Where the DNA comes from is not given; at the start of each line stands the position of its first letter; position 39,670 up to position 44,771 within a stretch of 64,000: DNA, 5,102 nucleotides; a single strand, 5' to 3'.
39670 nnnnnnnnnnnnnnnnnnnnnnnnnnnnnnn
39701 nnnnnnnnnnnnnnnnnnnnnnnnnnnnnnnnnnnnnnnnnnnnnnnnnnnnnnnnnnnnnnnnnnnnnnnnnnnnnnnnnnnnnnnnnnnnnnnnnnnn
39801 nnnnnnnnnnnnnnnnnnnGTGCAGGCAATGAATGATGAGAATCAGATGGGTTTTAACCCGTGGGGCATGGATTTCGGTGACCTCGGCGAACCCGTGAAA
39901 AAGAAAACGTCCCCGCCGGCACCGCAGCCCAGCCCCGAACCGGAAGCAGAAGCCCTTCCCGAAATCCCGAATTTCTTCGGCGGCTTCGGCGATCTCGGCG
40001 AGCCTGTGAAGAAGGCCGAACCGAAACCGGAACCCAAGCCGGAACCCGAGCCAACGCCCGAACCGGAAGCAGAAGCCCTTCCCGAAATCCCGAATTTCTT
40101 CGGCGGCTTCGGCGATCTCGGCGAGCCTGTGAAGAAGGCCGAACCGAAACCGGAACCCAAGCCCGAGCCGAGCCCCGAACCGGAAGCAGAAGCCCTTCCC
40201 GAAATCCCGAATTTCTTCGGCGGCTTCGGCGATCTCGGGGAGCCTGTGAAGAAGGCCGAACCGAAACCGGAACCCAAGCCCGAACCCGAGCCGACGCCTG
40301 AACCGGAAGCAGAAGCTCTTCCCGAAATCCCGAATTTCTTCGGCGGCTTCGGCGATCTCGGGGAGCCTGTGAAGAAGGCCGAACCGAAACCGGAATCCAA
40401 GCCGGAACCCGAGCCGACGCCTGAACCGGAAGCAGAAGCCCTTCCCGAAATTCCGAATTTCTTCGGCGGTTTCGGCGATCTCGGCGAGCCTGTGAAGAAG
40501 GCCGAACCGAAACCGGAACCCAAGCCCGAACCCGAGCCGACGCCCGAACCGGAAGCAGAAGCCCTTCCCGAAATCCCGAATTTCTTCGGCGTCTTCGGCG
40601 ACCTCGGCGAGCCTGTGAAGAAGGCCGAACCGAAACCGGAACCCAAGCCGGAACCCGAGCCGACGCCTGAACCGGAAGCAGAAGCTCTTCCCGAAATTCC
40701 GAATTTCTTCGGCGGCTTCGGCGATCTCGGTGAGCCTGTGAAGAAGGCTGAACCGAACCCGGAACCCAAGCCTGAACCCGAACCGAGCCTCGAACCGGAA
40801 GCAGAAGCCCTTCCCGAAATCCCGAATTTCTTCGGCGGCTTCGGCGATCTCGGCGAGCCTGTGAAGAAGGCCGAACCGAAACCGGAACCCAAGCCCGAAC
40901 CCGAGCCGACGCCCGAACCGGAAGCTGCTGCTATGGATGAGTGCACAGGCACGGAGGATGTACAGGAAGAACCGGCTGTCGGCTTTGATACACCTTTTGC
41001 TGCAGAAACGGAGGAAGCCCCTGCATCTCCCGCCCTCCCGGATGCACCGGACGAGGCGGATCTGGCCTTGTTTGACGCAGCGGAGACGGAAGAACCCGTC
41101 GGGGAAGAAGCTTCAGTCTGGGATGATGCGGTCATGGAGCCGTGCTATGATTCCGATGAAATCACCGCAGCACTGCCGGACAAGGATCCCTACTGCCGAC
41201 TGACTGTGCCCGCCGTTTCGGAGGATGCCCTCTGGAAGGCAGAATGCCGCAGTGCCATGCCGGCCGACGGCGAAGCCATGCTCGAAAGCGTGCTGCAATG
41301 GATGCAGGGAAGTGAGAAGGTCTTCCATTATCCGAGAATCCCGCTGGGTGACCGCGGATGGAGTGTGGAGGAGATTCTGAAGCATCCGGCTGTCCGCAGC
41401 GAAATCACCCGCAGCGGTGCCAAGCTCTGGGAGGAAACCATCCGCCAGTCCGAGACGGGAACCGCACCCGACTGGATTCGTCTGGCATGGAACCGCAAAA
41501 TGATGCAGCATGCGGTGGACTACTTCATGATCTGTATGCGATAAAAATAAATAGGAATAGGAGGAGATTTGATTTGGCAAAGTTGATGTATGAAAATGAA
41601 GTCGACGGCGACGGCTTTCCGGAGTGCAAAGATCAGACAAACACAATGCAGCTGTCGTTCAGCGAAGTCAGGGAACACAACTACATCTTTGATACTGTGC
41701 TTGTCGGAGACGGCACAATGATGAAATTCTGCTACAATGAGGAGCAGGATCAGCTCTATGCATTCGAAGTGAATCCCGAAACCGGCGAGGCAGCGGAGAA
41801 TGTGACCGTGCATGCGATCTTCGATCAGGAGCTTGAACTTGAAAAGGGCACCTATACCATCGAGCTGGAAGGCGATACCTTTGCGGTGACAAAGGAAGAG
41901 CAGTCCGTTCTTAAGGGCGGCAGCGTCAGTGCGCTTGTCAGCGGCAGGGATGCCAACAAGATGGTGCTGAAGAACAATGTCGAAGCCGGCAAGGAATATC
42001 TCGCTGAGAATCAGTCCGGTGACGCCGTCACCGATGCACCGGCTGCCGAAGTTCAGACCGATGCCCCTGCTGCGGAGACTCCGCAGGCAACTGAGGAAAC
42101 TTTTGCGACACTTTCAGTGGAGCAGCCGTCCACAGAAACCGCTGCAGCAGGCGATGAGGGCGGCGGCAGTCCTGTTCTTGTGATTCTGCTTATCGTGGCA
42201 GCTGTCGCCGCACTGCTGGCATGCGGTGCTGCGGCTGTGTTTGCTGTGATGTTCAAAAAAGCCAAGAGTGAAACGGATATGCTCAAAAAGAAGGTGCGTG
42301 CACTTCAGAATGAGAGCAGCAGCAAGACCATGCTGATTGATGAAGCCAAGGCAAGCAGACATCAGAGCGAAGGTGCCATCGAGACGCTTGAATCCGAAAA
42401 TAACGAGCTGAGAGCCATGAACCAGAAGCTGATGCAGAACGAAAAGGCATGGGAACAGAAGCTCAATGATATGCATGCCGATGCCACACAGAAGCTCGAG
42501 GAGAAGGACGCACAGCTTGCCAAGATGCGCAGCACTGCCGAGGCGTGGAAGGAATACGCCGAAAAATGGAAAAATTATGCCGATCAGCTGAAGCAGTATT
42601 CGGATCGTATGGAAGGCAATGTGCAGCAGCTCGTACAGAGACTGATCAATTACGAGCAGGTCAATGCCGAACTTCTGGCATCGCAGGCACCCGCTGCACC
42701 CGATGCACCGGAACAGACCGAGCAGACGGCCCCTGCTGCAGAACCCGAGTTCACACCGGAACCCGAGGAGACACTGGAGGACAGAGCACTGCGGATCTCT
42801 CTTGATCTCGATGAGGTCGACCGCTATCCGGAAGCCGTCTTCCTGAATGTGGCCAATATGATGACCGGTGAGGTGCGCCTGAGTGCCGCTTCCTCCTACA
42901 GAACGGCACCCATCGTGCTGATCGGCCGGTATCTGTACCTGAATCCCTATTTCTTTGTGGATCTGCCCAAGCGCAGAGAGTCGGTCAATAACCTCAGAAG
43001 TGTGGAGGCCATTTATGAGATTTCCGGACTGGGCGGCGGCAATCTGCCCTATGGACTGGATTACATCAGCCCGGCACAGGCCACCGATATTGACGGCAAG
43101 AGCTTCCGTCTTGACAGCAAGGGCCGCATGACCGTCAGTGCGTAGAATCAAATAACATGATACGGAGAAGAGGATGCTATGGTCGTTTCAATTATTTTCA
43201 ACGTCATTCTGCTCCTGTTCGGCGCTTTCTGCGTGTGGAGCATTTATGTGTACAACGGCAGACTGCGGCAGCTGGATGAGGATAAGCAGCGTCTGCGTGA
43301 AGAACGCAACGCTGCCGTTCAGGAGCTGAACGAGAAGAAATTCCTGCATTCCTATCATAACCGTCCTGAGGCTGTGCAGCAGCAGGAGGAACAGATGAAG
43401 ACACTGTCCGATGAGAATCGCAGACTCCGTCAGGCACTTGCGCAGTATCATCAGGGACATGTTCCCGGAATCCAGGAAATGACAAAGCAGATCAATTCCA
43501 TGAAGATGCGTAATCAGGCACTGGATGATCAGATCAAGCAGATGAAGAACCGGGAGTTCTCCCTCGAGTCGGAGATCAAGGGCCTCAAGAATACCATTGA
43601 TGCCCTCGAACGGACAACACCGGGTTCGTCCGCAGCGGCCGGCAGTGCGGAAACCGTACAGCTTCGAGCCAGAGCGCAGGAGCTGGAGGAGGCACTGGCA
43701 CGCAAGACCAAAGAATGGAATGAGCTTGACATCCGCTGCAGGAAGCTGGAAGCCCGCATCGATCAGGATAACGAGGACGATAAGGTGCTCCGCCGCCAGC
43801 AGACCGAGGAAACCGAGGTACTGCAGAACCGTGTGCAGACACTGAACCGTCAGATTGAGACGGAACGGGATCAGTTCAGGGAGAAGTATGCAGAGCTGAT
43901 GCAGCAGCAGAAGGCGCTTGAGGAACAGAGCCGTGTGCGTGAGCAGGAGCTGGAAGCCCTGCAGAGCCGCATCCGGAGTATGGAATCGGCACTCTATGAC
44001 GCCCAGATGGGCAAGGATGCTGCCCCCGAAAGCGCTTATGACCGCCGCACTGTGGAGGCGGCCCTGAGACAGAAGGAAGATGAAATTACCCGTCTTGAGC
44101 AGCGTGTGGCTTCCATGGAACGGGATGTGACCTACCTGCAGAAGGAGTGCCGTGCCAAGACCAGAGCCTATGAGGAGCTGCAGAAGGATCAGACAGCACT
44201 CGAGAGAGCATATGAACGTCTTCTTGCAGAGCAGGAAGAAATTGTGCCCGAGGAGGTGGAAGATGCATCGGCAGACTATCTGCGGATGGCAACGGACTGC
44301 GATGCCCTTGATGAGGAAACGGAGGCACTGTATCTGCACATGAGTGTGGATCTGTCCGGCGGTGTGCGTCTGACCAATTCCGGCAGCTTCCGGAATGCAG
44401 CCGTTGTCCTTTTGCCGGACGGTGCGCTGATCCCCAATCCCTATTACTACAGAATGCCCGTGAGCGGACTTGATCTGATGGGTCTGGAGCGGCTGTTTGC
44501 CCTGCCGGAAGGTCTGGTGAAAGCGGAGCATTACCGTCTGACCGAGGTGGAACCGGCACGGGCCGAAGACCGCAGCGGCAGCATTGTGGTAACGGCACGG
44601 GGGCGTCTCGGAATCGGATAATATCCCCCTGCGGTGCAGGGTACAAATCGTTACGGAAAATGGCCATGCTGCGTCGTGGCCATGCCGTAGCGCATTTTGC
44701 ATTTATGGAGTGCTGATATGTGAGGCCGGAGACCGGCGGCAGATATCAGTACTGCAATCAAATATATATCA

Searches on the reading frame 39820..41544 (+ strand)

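Call 9: search_protein_families(library=pfam, proteins=[window:39820-41544:+], max_evalue=0.01)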
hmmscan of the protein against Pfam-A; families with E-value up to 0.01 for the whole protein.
window:39820-41544:+ (574 aa): 1 family
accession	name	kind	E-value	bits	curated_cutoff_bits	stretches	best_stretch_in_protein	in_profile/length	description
PF05887.16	Trypan_PARP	-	1.3e-05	25.6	100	0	107-168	57-109/134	Procyclic acidic repetitive protein (PARP)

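Call 22: search_protein_families(library=ncbifam, proteins=[window:39820-41544:+], max_evalue=0.01)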
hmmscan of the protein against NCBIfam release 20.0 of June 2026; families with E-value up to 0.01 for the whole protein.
window:39820-41544:+ (574 aa): 1 family
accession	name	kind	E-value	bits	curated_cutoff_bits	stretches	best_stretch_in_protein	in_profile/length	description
NF038022.1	PorACj_fam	subfamily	1.8e-16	59.8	28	0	51-61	9-19/32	PorACj family cell wall channel-forming small protein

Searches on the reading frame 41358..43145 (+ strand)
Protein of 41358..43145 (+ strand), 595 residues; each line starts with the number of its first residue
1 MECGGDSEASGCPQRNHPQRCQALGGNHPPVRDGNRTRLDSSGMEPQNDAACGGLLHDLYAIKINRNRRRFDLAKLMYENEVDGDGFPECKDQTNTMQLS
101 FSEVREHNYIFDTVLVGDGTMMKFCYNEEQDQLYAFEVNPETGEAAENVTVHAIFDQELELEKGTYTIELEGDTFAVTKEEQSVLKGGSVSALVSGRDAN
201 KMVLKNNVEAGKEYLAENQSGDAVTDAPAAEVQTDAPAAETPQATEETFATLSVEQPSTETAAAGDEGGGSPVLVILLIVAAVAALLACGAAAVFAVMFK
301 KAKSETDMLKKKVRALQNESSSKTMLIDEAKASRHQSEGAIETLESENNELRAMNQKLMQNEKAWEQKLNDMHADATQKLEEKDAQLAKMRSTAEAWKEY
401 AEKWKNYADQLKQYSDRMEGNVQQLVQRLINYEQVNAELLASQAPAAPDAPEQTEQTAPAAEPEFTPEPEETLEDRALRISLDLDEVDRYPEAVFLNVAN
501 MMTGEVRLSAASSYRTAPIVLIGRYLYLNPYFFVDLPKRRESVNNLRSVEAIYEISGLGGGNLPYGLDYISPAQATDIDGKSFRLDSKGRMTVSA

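Call 9: search_protein_families(library=pfam, proteins=[window:41358-43145:+], max_evalue=0.01)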
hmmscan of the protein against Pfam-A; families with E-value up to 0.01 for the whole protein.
window:41358-43145:+ (595 aa): 2 families
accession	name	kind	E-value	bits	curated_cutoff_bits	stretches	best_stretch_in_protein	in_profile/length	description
PF06785.16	UPF0242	-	0.0016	19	33.5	1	274-414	36-179/194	Uncharacterised protein family (UPF0242) N-terminus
PF24423.1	OVT1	-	0.0064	17.3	30.9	1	370-439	7-76/100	Major antigen, helical domain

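Call 21: search_protein_families(library=padloc, proteins=[window:41358-43145:+], max_evalue=0.01)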
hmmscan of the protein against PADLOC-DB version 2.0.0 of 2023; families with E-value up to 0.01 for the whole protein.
window:41358-43145:+ (595 aa): 3 families
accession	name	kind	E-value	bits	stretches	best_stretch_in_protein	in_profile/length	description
PDLC00581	JetC3|JetC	-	0.00026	16.9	1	300-447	455-603/1473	DUF3584 domain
PDLC00006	DruC1|DruC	-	0.002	14.7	1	299-424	191-322/626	Unknown function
PDLC03859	LmuB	-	0.0027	15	1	303-439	345-468/611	-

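Call 22: search_protein_families(library=ncbifam, proteins=[window:41358-43145:+], max_evalue=0.01)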
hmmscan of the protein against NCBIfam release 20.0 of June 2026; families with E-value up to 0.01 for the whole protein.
window:41358-43145:+ (595 aa): 4 families
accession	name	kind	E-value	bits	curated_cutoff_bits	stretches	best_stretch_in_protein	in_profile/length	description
TIGR02168.1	SMC_prok_B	equivalog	0.00093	17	567.35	1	300-439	277-503/1181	chromosome segregation protein SMC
TIGR03752.1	conj_TIGR03752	hypoth_equivalog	0.0023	17.2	241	1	281-410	17-145/471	TIGR03752 family integrating conjugative element protein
TIGR02169.1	SMC_prok_A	equivalog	0.0023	15.7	729.4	1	302-439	356-493/1165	chromosome segregation protein SMC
TIGR03319.1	RNase_Y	equivalog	0.0051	15.3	454.35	1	281-427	6-154/514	ribonuclease Y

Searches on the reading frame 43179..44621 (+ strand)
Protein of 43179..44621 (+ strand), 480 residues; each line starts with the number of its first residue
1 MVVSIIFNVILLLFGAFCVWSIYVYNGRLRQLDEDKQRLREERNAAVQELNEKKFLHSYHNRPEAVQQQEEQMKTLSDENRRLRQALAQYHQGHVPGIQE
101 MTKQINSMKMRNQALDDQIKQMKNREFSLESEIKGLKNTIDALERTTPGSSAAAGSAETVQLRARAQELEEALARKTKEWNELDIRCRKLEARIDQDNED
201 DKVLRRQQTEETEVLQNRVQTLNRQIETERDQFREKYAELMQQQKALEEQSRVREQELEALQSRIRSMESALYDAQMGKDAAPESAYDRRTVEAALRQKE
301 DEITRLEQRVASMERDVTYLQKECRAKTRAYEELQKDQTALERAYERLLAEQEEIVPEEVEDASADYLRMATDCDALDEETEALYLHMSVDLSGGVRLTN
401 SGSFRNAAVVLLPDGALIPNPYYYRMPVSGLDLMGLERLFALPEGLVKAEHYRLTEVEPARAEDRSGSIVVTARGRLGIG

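Call 9: search_protein_families(library=pfam, proteins=[window:43179-44621:+], max_evalue=0.01)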
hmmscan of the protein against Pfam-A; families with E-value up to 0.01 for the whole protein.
window:43179-44621:+ (480 aa): 4 families
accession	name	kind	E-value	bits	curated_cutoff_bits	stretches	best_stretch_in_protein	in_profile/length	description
PF06013.18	WXG100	-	0.00031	21.4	27.3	1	108-178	2-72/86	Proteins of 100 residues with WXG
PF16326.10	ABC_tran_CTD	-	0.00087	19.9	32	1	128-183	12-67/69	ABC transporter C-terminal domain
PF00261.25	Tropomyosin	-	0.0065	16.4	38.6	1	224-275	9-60/242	Tropomyosin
PF16378.10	DUF4988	-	0.007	16.6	30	0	116-146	2-32/183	Domain of unknown function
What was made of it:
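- There is a weak WXG100-like match in 43179-44621 (E 3e-4, below threshold; call 9).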

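Call 21: search_protein_families(library=padloc, proteins=[window:43179-44621:+], max_evalue=0.01)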
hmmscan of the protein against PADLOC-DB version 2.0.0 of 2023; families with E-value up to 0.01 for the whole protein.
window:43179-44621:+ (480 aa): 6 families
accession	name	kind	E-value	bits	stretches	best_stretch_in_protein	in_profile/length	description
PDLC03865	LmuB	-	2.6e-05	20.6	2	31-331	548-850/1007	-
PDLC00580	JetC3|JetC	-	6e-05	19.5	1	33-251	230-460/1068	DUF3584 domain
PDLC00553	JetC2|JetC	-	0.00026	17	1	157-377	288-520/1361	DUF3584 domain; MukB-like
PDLC00581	JetC3|JetC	-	0.00038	16.4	1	36-382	719-1050/1473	DUF3584 domain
PDLC00519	JetC1|JetC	-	0.001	15.3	1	29-146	625-746/1097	DUF3584 domain; MukB-like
PDLC00551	JetC2|JetC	-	0.0011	14.9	2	28-278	800-1048/1365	DUF3584 domain; MukB-like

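Call 22: search_protein_families(library=ncbifam, proteins=[window:43179-44621:+], max_evalue=0.01)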
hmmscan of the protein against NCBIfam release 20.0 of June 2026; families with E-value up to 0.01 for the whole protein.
window:43179-44621:+ (480 aa): 7 families
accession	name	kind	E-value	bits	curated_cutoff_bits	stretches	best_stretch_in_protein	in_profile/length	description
TIGR04523.1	Mplasa_alph_rch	subfamily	1e-10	40.2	270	2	165-348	406-587/745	helix-rich protein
TIGR02168.1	SMC_prok_B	equivalog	1.8e-06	26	567.35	1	172-384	673-880/1181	chromosome segregation protein SMC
TIGR02169.1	SMC_prok_A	equivalog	2.5e-06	25.5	729.4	2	160-382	234-445/1165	chromosome segregation protein SMC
NF045487.1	ASRP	equivalog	2.9e-05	22.9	300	1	32-270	182-422/593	archaea-specific SMC-related protein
TIGR03930.1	WXG100_ESAT6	subfamily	0.00061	19.9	44.85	1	108-175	2-69/90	WXG100 family type VII secretion target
NF033885.1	conj_TraP_IncI1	equivalog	0.00066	19.5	135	1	7-140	20-144/217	conjugal transfer protein TraP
NF003034.1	PRK03918.1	equivalog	0.0017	16.4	700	0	183-343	130-287/878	DNA double-strand break repair ATPase Rad50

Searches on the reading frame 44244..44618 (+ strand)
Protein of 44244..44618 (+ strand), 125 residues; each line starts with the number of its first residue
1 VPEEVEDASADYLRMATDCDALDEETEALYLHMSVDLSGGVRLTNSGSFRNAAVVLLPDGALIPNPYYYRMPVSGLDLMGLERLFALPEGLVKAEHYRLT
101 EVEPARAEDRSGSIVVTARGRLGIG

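Call 71: search_protein_families(library=pfam, proteins=[window:44244-44618:+], max_evalue=10)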
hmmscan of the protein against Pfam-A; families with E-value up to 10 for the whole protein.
seq(125 aa): 1 family
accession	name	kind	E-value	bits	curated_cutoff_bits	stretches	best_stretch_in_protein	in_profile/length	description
PF21453.2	NCAP_ISAV_hel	-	0.025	15.3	27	1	51-91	9-52/105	Infectious salmon anemia virus nucleoprotein, helical bundle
